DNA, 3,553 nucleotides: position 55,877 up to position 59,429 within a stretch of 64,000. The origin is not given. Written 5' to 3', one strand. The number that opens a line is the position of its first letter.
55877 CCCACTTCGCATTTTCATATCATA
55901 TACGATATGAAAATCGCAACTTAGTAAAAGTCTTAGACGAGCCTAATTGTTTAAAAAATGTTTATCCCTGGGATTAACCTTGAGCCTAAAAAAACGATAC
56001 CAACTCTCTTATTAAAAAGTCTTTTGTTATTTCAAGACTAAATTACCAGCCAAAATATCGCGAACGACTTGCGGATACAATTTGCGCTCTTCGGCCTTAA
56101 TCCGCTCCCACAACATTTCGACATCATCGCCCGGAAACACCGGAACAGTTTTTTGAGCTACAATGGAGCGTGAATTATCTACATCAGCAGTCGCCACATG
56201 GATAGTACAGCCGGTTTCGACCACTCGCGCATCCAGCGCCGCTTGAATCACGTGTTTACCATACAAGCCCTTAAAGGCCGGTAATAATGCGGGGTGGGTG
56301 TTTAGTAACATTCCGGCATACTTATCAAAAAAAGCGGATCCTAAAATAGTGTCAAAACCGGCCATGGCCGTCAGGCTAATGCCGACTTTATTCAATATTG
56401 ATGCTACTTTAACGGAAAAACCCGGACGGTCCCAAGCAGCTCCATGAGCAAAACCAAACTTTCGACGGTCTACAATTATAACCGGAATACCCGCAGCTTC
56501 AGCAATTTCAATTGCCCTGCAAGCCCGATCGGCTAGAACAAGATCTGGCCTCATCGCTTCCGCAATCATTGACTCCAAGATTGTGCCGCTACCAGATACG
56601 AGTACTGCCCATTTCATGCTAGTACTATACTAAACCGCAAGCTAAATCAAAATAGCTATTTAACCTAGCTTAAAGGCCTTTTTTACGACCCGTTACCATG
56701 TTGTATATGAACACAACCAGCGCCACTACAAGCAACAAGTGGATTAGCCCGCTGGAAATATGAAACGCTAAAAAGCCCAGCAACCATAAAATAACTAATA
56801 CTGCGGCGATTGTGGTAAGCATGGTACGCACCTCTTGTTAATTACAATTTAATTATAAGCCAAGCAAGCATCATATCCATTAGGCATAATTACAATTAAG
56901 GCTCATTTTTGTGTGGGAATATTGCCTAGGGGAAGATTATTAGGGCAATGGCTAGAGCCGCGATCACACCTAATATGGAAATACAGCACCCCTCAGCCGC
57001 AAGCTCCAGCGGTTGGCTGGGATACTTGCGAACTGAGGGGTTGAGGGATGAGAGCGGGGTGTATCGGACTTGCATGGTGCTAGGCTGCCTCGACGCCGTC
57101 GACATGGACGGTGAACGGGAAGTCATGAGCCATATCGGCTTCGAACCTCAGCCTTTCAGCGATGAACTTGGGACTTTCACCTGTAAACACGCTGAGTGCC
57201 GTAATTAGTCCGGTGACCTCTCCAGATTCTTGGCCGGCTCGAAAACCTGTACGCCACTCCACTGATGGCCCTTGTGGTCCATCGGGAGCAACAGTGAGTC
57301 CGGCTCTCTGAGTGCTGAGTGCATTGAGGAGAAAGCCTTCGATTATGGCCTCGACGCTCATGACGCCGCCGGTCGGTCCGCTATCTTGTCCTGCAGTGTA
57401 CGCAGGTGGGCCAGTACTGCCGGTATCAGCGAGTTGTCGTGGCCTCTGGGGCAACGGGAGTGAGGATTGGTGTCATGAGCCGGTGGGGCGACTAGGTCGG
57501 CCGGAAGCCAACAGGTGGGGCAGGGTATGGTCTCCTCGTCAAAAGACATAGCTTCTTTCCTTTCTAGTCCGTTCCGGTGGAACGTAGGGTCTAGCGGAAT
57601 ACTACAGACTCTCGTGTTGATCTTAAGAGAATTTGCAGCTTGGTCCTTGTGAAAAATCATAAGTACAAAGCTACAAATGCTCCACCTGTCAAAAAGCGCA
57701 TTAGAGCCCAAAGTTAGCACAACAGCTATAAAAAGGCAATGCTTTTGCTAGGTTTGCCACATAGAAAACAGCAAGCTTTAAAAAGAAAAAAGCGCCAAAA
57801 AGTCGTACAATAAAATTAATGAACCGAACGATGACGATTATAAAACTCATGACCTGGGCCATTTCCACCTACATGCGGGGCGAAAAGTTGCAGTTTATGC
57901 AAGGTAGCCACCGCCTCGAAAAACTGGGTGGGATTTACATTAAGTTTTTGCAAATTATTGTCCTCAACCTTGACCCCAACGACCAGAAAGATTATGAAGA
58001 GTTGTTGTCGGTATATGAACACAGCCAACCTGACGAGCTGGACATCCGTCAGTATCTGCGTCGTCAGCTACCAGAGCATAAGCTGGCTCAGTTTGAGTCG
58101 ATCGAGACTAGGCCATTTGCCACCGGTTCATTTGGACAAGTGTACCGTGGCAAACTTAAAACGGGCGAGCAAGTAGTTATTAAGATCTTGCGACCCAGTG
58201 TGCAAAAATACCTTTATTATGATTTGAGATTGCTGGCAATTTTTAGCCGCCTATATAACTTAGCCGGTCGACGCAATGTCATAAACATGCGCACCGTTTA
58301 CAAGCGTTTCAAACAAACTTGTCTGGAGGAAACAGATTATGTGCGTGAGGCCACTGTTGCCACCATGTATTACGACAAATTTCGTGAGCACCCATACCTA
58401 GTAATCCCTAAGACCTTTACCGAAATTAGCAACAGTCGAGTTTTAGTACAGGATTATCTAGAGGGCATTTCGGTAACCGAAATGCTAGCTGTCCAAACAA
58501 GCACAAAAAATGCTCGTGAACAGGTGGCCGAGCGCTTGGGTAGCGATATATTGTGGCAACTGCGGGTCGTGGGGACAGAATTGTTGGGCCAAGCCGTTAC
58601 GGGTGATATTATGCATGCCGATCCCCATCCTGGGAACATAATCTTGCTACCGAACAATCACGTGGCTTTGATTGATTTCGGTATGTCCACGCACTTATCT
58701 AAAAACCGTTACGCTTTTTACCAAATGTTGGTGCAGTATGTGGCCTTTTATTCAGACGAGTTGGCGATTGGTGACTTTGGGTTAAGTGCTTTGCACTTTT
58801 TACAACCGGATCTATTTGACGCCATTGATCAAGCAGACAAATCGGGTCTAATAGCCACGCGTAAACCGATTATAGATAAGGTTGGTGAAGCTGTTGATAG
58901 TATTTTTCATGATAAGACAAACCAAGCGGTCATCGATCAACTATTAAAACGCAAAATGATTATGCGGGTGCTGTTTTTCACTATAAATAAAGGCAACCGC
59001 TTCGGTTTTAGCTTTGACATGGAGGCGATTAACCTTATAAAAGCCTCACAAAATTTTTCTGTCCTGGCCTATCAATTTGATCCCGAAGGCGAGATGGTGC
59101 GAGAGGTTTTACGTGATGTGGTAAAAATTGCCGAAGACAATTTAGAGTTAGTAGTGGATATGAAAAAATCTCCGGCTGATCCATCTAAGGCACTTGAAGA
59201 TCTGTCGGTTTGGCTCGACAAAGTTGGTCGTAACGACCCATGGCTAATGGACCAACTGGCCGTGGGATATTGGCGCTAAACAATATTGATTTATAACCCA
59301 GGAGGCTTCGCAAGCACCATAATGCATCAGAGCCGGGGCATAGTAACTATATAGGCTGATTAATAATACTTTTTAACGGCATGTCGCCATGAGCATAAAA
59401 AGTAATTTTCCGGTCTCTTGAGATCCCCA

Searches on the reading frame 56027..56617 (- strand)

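Call 18: search_protein_families(library=pfam, proteins=[window:56027-56617:-], max_evalue=0.001)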
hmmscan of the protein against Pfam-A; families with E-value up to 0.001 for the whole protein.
window:56027-56617:- (196 aa): 1 family
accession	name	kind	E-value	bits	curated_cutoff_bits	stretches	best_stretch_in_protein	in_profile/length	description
PF00551.24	Formyl_trans_N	-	2e-27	96.5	26.1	1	1-185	1-181/181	Formyl transferase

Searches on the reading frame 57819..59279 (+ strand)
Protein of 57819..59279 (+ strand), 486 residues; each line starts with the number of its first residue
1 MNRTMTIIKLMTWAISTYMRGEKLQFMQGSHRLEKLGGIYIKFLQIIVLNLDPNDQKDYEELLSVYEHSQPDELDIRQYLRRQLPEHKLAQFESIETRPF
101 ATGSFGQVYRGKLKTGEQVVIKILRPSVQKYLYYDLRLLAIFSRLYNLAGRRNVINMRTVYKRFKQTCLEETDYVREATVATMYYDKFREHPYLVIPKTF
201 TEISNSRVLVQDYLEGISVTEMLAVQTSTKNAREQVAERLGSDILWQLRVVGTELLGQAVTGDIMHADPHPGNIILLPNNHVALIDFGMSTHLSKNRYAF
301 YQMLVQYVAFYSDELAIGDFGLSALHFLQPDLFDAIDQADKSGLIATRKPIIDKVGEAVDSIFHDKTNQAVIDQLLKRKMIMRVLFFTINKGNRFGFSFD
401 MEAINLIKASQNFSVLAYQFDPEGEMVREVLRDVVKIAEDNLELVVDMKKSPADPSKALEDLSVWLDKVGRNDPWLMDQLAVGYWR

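Call 18: search_protein_families(library=pfam, proteins=[window:57819-59279:+], max_evalue=0.001)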
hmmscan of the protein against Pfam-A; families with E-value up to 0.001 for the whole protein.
window:57819-59279:+ (486 aa): 4 families
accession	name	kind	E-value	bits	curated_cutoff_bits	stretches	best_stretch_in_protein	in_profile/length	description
PF03109.22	ABC1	-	7e-46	156.8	22.9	1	75-308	13-233/244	ABC1 atypical kinase-like domain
PF00069.31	Pkinase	-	4.3e-11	43.1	31.7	1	170-308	41-164/263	Protein kinase domain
PF07714.23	PK_Tyr_Ser-Thr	-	6.5e-05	22.8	23.1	0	100-298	7-157/258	Protein tyrosine and serine/threonine kinase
PF01636.29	APH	-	7.3e-05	23.1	23.2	1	264-291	170-198/239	Phosphotransferase enzyme family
